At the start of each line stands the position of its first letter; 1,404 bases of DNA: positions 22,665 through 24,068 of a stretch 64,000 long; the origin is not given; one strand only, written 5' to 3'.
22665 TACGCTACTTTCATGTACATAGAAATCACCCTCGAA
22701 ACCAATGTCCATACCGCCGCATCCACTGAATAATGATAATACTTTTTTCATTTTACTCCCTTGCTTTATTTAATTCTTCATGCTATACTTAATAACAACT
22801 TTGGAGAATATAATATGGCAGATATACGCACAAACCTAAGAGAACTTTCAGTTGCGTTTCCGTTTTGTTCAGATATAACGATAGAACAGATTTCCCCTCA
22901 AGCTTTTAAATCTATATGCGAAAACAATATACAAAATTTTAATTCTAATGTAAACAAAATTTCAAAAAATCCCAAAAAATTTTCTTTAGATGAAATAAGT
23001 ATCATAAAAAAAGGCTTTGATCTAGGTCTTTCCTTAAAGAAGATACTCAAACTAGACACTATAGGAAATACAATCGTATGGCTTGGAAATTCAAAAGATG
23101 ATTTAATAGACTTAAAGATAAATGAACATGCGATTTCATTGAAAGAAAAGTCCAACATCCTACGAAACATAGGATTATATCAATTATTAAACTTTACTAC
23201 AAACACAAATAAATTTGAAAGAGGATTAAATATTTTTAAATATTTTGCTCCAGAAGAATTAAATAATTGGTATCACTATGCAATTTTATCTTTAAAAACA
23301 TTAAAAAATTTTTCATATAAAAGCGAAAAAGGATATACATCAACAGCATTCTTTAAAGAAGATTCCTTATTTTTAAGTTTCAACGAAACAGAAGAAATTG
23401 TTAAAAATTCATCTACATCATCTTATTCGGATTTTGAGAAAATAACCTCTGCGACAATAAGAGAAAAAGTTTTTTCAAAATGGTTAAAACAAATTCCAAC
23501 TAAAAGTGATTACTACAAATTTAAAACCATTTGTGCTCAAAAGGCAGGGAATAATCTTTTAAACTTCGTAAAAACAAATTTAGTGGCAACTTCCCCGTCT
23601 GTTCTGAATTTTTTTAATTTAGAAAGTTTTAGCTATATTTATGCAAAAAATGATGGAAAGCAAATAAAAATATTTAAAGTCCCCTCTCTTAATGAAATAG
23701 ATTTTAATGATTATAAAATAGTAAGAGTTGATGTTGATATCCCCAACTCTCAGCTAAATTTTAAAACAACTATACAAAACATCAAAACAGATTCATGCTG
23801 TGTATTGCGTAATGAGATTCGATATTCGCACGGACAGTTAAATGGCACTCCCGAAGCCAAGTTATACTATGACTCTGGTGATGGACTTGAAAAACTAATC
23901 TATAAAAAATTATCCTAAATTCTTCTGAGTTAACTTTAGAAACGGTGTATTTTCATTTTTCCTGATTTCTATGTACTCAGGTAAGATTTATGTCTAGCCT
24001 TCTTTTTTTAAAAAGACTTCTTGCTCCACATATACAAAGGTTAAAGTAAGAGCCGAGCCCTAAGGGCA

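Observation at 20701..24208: Compact R-M cassette (Dcm MTase plus divergent candidate REase plus ASCH-like protein) bracketed by imperfect ~70-bp direct repeats carrying a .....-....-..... inverted repeat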

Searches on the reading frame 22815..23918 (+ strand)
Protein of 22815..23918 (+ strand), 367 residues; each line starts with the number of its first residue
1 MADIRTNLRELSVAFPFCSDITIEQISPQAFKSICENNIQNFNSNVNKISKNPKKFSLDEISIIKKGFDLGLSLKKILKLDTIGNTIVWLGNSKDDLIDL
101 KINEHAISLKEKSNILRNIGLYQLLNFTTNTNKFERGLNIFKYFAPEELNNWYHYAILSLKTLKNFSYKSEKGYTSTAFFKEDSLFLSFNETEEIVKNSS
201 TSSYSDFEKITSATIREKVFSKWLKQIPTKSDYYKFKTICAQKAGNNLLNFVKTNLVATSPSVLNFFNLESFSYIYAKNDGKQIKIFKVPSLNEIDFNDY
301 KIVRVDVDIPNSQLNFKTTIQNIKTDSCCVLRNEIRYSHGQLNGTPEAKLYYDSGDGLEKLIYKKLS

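Call 9: search_protein_families(library=pfam, proteins=[window:22815-23918:+], max_evalue=0.1)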
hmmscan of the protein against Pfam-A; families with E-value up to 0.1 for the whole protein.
window:22815-23918:+ (367 aa): 0 families

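Call 12: search_protein_families(library=ncbifam, proteins=[window:22815-23918:+], max_evalue=0.1)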
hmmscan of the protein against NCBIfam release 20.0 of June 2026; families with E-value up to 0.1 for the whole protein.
window:22815-23918:+ (367 aa): 0 families

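Call 13: find_homologous_proteins(query=window:22815-23918:+, max_evalue=0.001)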
Query window:22815-23918:+ (367 aa): 111 proteins with E <= 0.001 among 3272 candidates.
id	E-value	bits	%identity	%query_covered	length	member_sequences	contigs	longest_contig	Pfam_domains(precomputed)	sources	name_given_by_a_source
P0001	1.3e-236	802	100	100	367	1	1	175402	-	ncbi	-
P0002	3.2e-165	567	72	100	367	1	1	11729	-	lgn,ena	-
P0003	7.9e-165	566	72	100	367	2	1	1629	-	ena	-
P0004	4.5e-129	448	59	100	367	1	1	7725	-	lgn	-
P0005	5.9e-128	445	60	100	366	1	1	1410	-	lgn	-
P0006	7.3e-128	444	57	100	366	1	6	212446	-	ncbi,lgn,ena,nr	ncbi:MAG: hypothetical protein IKC10_06340 [Alphaproteobacteria bacterium]|nr:hypothetical protein [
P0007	3.2e-109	383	50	100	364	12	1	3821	-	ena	-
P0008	2.5e-107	377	52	100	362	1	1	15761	-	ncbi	-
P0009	3.7e-106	373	51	100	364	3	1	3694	-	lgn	-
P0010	3.7e-103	363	50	100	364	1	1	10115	-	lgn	-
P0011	6.8e-103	362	51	100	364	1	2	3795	-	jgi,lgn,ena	jgi:hypothetical protein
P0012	1.6e-102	361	49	100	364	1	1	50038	-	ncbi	-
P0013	1.7e-99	351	47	100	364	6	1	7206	-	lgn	-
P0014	2.2e-73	265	42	100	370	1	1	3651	-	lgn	-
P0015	8.2e-67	244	39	100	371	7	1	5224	-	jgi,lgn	-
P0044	1.6e-59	220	38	98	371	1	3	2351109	-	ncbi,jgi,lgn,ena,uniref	ncbi:hypothetical protein ALC152_03300 [Arcobacter sp. 15-2]|uniref:hypothetical protein n=1 Tax=Arc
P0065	6.7e-53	198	37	100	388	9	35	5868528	-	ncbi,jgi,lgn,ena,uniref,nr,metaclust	ncbi:MAG: hypothetical protein GPI92_10340 [Microcystis aeruginosa K13-06]|jgi:hypothetical protein|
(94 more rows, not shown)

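Call 14: search_solved_structures(query=window:22815-23918:+, max_evalue=1)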
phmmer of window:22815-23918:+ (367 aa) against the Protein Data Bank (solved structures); distinct sequences matched with E-value up to 1: 12.
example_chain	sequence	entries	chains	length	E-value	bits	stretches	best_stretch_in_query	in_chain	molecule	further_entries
2gan_A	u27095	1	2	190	0.29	13.1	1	244-289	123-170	182aa long hypothetical protein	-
6l24_A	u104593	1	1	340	0.45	12.5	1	193-307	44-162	Casein kinase II subunit alpha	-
9hk5_A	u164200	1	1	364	0.53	12.3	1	193-307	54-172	Casein kinase II subunit alpha'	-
6qy8_A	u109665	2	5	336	0.56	12.2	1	194-307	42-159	Casein kinase II subunit alpha'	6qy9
6l20_A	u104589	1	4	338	0.57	12.1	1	194-307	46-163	Casein kinase II subunit alpha'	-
3e3b_X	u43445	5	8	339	0.58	12.1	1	194-307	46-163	Casein kinase II subunit alpha'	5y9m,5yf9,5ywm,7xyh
3ofm_A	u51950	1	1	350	0.61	12.1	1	194-307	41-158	Casein kinase II subunit alpha'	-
6l22_A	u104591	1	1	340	0.61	12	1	193-307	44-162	Casein kinase II subunit alpha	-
5ooi_A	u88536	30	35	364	0.66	11.9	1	194-307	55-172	Casein kinase II subunit alpha'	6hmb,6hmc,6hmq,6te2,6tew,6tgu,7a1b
6hmd_A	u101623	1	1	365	0.66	11.9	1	194-307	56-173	Casein kinase II subunit alpha'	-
9ihg_A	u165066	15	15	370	0.68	11.9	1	194-307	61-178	Casein kinase II subunit alpha'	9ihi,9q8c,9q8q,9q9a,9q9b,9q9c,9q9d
5zn4_A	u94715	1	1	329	0.72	11.8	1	193-311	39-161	Casein kinase II subunit alpha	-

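Call 15: search_protein_families(library=padloc, proteins=[window:22815-23918:+], max_evalue=0.1)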
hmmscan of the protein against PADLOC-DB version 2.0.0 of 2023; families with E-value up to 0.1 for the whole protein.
window:22815-23918:+ (367 aa): 1 family
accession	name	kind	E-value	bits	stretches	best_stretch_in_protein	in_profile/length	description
PDLC03456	REase_II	-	8.4e-51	171.3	1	1-357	1-373/387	Type II restriction enzyme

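Call 16: find_encoding_contigs(protein=P0001, flank=10000, max_places=4)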
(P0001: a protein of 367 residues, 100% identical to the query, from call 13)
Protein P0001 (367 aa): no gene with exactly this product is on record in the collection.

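Call 17: find_encoding_contigs(protein=P0002, flank=10000, max_places=4)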
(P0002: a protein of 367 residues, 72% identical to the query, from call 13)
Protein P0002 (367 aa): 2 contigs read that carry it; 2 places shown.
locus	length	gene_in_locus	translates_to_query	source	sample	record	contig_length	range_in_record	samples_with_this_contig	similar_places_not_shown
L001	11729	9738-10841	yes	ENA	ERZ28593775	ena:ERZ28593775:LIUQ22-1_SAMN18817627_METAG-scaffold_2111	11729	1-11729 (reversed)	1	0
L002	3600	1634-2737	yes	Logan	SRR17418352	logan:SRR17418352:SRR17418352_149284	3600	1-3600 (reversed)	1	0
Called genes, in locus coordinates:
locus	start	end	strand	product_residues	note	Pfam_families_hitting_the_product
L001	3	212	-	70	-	?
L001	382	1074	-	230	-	PF00687:Ribosomal_L1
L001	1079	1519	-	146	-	PF03946:Ribosomal_L11_N, PF00298:Ribosomal_L11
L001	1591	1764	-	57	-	-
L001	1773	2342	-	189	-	PF02357:NusG, PF00467:KOW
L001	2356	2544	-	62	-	PF00584:SecE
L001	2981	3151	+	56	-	-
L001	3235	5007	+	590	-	PF01336:tRNA_anti-codon, PF00152:tRNA-synt_2, PF02938:GAD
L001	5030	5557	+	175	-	-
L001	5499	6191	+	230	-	PF20582:UPF0758_N, PF04002:RadC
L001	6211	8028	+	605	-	PF00753:Lactamase_B, PF12706:Lactamase_B_2 (weak), PF22505:RNase_J_b_CASP, PF07521:RMMBL (weak), PF17770:RNase_J_C (weak)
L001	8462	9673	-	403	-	PF00145:DNA_methylase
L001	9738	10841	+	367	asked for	-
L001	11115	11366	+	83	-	-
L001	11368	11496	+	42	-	-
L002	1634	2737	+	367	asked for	-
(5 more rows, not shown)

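Call 18: find_encoding_contigs(protein=P0006, flank=10000, max_places=4)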
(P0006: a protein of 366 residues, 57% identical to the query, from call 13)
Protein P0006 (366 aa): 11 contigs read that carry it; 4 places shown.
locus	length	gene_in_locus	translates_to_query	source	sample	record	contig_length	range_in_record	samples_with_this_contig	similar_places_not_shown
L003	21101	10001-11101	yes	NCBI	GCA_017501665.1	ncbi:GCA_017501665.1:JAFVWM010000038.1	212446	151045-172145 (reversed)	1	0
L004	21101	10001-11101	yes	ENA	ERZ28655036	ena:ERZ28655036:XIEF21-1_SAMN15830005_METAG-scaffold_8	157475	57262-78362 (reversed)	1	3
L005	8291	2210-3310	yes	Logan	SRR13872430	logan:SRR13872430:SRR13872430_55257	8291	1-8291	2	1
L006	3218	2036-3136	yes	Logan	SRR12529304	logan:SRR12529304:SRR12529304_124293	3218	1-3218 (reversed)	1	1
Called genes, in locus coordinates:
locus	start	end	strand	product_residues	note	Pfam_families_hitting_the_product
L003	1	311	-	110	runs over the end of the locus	PF12844:HTH_19, PF01381:HTH_3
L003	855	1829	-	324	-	-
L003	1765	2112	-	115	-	-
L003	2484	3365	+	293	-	PF13384:HTH_23 (faint), PF12728:HTH_17 (weak)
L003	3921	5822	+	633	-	PF00145:DNA_methylase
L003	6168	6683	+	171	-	-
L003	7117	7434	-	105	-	PF12599:DUF3768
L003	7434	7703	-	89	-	-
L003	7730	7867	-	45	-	-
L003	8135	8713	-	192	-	PF05869:Dam (weak)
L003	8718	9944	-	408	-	PF00145:DNA_methylase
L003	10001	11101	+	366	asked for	-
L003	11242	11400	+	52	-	-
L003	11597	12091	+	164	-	-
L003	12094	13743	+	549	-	PF00239:Resolvase, PF07508:Recombinase, PF13408:Zn_ribbon_recom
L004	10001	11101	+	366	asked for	-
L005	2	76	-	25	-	?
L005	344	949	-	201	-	PF05869:Dam (weak)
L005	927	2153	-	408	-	PF00145:DNA_methylase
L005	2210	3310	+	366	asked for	-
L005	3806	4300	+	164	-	-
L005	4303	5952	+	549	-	PF00239:Resolvase, PF07508:Recombinase, PF13408:Zn_ribbon_recom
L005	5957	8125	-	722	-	PF13166:AAA_13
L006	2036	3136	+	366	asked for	-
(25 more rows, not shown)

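Call 25: list_cluster_members(proteins=[window:22815-23918:+, window:21534-22751:-, window:21244-21564:-, window:20783-21196:-, window:24280-25392:-, window:25663-27036:+, window:18178-19443:+])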
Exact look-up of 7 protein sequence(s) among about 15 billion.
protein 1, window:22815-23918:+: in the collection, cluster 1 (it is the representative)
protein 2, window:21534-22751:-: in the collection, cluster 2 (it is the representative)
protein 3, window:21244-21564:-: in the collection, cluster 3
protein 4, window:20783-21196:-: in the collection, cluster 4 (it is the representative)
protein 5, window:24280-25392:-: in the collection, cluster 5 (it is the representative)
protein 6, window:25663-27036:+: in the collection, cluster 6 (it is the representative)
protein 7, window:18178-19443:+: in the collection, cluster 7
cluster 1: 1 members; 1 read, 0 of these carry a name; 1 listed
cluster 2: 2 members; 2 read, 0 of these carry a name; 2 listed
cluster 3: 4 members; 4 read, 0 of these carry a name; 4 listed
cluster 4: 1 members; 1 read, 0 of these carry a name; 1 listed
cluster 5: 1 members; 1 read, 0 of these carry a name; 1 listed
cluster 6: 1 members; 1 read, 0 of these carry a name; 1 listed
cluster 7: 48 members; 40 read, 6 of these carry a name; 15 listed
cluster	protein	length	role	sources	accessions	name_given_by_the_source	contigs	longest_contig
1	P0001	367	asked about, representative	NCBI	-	-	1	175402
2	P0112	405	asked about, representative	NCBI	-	-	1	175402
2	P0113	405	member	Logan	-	-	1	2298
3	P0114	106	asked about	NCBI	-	-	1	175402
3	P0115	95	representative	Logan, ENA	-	-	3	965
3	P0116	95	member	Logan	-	-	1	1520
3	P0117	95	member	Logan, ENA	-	-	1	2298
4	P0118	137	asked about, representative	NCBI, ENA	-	-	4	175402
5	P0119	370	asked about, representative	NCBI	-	-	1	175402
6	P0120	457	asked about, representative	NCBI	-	-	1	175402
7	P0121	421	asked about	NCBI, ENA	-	-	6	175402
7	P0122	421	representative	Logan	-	-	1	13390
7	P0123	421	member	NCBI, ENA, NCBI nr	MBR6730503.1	MAG: transcription termination factor Rho [Alphaproteobacteria bacterium] | transcription termination factor Rho [Alphaproteobacteria bacterium]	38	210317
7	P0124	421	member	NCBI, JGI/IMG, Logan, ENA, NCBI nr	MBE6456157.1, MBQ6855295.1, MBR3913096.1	MAG: transcription termination factor Rho [Alphaproteobacteria bacterium] | transcription termination factor Rho [Alphaproteobacteria bacterium]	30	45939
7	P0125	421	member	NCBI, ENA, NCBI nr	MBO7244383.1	MAG: transcription termination factor Rho [Alphaproteobacteria bacterium] | transcription termination factor Rho [Alphaproteobacteria bacterium]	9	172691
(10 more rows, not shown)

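Call 60: search_dna_similar(query=window:22815-23918:+, collection=plasmids, mode=protein, max_rows=15)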
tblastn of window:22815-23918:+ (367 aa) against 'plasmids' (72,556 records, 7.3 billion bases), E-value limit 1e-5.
No match.

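Call 71: predict_structure(alignment_id=A4)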
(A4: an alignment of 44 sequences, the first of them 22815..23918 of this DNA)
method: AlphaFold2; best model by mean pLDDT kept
length: 367 residues; sequences in the alignment: 44
mean_pLDDT: 92.4   pTM: 0.85
mean pLDDT of the five models: 92.4, 91.5, 91.2, 91.1, 90.9
residues with pLDDT >= 90: 291; 70-90: 69; 50-70: 6; < 50: 1
segments of 3 or more residues with pLDDT < 50: none
pLDDT, mean of each block of 10 residues (from residue 1): 80 95 90 94 79 90 95 97 93 79 95 82 96 93 97 97 95 96 97 97 96 96 95 95 98 97 93 94 94 96 96 94 95 86 82 83 91
secondary structure, 60 per line:
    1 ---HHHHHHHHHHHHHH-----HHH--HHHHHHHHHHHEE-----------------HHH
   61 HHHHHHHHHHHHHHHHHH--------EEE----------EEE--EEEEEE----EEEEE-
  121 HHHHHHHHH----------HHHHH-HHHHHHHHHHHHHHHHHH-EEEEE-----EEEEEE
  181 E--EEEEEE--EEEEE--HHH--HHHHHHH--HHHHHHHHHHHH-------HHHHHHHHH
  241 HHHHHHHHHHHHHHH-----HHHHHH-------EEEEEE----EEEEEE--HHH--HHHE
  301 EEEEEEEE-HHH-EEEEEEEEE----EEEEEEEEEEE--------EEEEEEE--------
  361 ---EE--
elements in order: H4-17 H28-38 H58-78 E87-89 E100-102 E105-110 E115-119 H121-129 H140-144 H146-163 E165-169 E175-181 E184-189 E192-196 H204-210 H213-224 H232-255 H261-266 E274-279 E284-289 E300-308 E314-322 E327-337 E346-352

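Call 75: fold_search(model_id=the predicted structure, library=pdb)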
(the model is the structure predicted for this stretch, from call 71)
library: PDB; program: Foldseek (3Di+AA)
matches with E <= 10: 440; with E <= 0.001: 0
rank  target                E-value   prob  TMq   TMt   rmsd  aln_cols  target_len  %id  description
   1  4r5o_A                2.8e-01  0.10  0.10  0.09  20.9       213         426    7  Crystal structure of a Quinonprotein alcohol dehydrogenase-like protein (BT1487) from Bacteroides thetaiotaomicron VPI (released 2014-09-10)
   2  4r5o_B                3.7e-01  0.09  0.10  0.09  20.2       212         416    8  Crystal structure of a Quinonprotein alcohol dehydrogenase-like protein (BT1487) from Bacteroides thetaiotaomicron VPI (released 2014-09-10)
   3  9mno_B                3.7e-01  0.07  0.11  0.18  17.5       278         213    9  Structure of the TelA-associated type VII secretion system chaperone LcpA in complex with the chaperone binding site o (released 2025-11-05)
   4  9dct_D                4.1e-01  0.66  0.11  0.17   6.8        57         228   26  Structure of the TelB-associated type VII secretion system chaperone SIR_0178 (released 2025-11-05)
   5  9dct_B                4.1e-01  0.35  0.12  0.18  10.1        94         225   16  Structure of the TelB-associated type VII secretion system chaperone SIR_0178 (released 2025-11-05)
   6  7pi3_V                4.3e-01  0.09  0.12  0.13  19.6       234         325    8  PfCyRPA bound to Fab fragments from monoclonal antibodies Cy.003, Cy.004 and Cy.007 (released 2022-02-09)
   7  4r5o_D                4.3e-01  0.08  0.10  0.09  20.9       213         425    8  Crystal structure of a Quinonprotein alcohol dehydrogenase-like protein (BT1487) from Bacteroides thetaiotaomicron VPI (released 2014-09-10)
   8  1muh_A                4.3e-01  0.01  0.08  0.07  21.1       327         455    9  CRYSTAL STRUCTURE OF TN5 TRANSPOSASE COMPLEXED WITH TRANSPOSON END DNA (released 2002-09-27)
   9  9mno_D                4.8e-01  0.38  0.10  0.17  11.4        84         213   15  Structure of the TelA-associated type VII secretion system chaperone LcpA in complex with the chaperone binding site o (released 2025-11-05)
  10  5tik_A                5.9e-01  0.08  0.10  0.12  20.5       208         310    7  Structural basis for inhibition of erythrocyte invasion by antibodies to Plasmodium falciparum protein CyRPA (released 2017-03-01)
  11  3ke7_A                6.3e-01  0.13  0.14  0.28   9.2       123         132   13  Crystal structure of putative ketosteroid isomerase (YP_001303366.1) from Parabacteroides distasonis ATCC 8503 at 1.45 (released 2009-11-03)
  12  1wnh                  6.6e-01  0.03  0.11  0.16  20.5       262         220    8  Crystal structure of mouse Latexin (tissue carboxypeptidase inhibitor) (released 2005-02-15)
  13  1mus_A                6.6e-01  0.01  0.08  0.07  23.2       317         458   10  crystal structure of Tn5 transposase complexed with resolved outside end DNA (released 2002-09-27)
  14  4k15_A                7.0e-01  0.10  0.10  0.22  14.1       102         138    8  2.75 Angstrom Crystal Structure of Hypothetical Protein lmo2686 from Listeria monocytogenes EGD-e (released 2013-04-17)
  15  7pi2_J                7.0e-01  0.09  0.13  0.15  19.9       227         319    7  PfCyRPA bound to monoclonal antibody Cy.003 Fab fragment (released 2022-02-09)
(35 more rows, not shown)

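Call 94: search_protein_families(library=pfam, proteins=[L005:3791-4300:+], max_evalue=0.01)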
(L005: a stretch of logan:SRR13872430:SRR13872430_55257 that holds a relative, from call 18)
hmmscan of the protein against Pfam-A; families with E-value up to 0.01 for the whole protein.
L005:3791-4300:+ (169 aa): 0 families

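Call 99: find_encoding_contigs(protein=P0065, flank=4000, max_places=2)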
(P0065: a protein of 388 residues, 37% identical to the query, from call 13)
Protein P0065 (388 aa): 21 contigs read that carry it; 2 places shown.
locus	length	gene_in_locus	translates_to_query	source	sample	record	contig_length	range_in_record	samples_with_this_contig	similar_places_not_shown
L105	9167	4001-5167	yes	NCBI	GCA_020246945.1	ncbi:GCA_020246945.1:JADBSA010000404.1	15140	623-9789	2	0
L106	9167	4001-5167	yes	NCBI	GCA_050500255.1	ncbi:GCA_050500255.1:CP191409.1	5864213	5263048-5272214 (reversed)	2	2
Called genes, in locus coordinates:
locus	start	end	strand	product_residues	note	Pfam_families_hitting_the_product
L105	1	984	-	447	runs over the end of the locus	PF01523:PmbA_TldD_1st (weak), PF19290:PmbA_TldD_2nd, PF19289:PmbA_TldD_3rd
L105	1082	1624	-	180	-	PF04306:DUF456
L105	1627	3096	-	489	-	PF01523:PmbA_TldD_1st (weak), PF19290:PmbA_TldD_2nd (weak), PF19289:PmbA_TldD_3rd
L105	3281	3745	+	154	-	-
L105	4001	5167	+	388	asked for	-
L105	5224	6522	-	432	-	PF00145:DNA_methylase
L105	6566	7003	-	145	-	PF01850:PIN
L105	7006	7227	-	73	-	-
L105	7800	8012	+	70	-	-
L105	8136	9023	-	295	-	PF01435:Peptidase_M48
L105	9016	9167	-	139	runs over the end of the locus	-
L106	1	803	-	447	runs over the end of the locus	PF01523:PmbA_TldD_1st (weak), PF19290:PmbA_TldD_2nd, PF19289:PmbA_TldD_3rd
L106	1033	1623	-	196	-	PF04306:DUF456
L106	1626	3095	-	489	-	PF01523:PmbA_TldD_1st (weak), PF19290:PmbA_TldD_2nd (weak), PF19289:PmbA_TldD_3rd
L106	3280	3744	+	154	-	-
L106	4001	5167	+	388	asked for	-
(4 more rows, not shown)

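Call 100: find_encoding_contigs(protein=P0044, flank=4000, max_places=2)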
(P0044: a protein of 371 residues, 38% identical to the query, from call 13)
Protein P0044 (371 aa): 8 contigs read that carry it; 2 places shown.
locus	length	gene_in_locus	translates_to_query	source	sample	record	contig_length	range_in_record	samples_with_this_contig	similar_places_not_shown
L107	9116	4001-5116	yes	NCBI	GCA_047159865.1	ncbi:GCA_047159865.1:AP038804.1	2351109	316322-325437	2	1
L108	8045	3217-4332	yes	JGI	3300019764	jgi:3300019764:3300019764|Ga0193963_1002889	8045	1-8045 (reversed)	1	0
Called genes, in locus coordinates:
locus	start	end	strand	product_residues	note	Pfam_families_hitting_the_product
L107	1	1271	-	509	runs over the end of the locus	PF00071:Ras (faint), PF00350:Dynamin_N (faint), PF01926:MMR_HSR1, PF02421:FeoB_N, PF00009:GTP_EFTU, PF01926:MMR_HSR1, PF02421:FeoB_N, PF14714:KH_dom-like, +3 more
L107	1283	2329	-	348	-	PF21088:MS_channel_1st, PF00924:MS_channel_2nd, PF21082:MS_channel_3rd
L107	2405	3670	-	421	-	PF00145:DNA_methylase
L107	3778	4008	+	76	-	PF13560:HTH_31 (weak), PF12844:HTH_19, PF13443:HTH_26, PF01381:HTH_3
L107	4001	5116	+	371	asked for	-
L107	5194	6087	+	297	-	PF00892:EamA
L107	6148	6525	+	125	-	PF19931:DUF6394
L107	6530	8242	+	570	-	PF07885:Ion_trans_2 (weak), PF02254:TrkA_N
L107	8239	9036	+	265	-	PF00793:DAHP_synth_1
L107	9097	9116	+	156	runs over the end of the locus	PF00885:DMRL_synthase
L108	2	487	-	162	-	?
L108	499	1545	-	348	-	PF21088:MS_channel_1st, PF00924:MS_channel_2nd, PF21082:MS_channel_3rd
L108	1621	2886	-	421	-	PF00145:DNA_methylase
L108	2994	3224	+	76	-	PF13560:HTH_31 (weak), PF12844:HTH_19, PF13443:HTH_26, PF01381:HTH_3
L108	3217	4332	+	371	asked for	-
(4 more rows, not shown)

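Call 102: search_protein_families(library=phrogs, proteins=[L005:3791-4300:+], max_evalue=0.001)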
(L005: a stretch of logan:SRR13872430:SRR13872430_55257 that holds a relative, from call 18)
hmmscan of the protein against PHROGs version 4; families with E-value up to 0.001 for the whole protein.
L005:3791-4300:+ (169 aa): 1 family
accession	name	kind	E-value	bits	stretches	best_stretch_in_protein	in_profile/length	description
phrog_20074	-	unknown function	4.6e-07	31.2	1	9-160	7-134/140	-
